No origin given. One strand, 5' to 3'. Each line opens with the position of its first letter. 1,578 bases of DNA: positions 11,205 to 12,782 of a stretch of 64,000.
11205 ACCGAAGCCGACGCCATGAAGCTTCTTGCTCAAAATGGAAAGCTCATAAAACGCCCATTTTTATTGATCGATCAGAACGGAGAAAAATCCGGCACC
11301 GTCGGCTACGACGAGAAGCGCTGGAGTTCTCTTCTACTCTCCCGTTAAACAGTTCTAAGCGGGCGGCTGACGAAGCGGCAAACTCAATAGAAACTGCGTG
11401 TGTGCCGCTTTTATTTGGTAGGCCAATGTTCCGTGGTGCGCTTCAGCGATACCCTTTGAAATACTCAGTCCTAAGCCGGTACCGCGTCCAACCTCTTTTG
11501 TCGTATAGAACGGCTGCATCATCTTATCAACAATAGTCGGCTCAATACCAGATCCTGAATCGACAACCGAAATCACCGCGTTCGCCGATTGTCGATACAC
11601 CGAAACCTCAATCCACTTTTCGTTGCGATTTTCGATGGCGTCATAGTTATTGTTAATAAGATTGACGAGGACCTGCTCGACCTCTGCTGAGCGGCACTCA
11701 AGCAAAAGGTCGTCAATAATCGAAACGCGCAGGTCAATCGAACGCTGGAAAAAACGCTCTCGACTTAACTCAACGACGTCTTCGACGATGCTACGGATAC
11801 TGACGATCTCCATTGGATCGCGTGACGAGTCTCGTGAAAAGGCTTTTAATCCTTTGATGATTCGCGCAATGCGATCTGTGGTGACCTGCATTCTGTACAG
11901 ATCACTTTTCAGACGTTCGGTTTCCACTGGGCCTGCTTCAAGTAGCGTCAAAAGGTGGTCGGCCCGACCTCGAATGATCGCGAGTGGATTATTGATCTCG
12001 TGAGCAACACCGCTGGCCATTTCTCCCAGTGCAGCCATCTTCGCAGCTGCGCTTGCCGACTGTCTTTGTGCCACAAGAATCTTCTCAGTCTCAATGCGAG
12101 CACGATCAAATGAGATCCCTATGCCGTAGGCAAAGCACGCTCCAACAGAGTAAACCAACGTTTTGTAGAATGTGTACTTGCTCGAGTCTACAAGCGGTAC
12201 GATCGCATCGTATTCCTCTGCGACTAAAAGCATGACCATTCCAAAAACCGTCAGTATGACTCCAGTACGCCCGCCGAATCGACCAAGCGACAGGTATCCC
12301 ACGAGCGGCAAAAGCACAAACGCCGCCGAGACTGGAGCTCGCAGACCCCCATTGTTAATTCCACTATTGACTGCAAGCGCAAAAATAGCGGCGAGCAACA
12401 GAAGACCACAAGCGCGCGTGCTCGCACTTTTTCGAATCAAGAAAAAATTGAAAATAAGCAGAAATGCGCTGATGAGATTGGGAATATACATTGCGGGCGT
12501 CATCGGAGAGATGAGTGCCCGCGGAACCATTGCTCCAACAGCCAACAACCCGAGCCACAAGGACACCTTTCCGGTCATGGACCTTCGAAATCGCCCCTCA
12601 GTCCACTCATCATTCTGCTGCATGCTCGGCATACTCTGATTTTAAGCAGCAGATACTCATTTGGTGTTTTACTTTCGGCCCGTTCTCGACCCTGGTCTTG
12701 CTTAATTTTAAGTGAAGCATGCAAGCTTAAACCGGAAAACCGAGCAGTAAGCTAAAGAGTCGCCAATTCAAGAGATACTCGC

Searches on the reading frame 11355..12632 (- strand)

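Call 19: search_protein_families(library=pfam, proteins=[window:11355-12632:-], max_evalue=0.001)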
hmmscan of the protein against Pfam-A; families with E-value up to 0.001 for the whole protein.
window:11355-12632:- (425 aa): 4 families
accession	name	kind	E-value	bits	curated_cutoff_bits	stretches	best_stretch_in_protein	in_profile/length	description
PF02518.31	HATPase_c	-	1.4e-17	64.5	26.4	1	317-421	5-110/111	Histidine kinase-, DNA gyrase B-, and HSP90-like ATPase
PF00512.31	HisKA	-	1.4e-09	38.3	26.9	1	202-268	2-63/66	His Kinase A (phospho-acceptor) domain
PF14501.12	HATPase_c_5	-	1.6e-06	28.4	22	1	318-417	6-98/102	GHKL domain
PF13589.12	HATPase_c_3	-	0.00082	19.8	25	0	317-380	2-62/137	Histidine kinase-, DNA gyrase B-, and HSP90-like ATPase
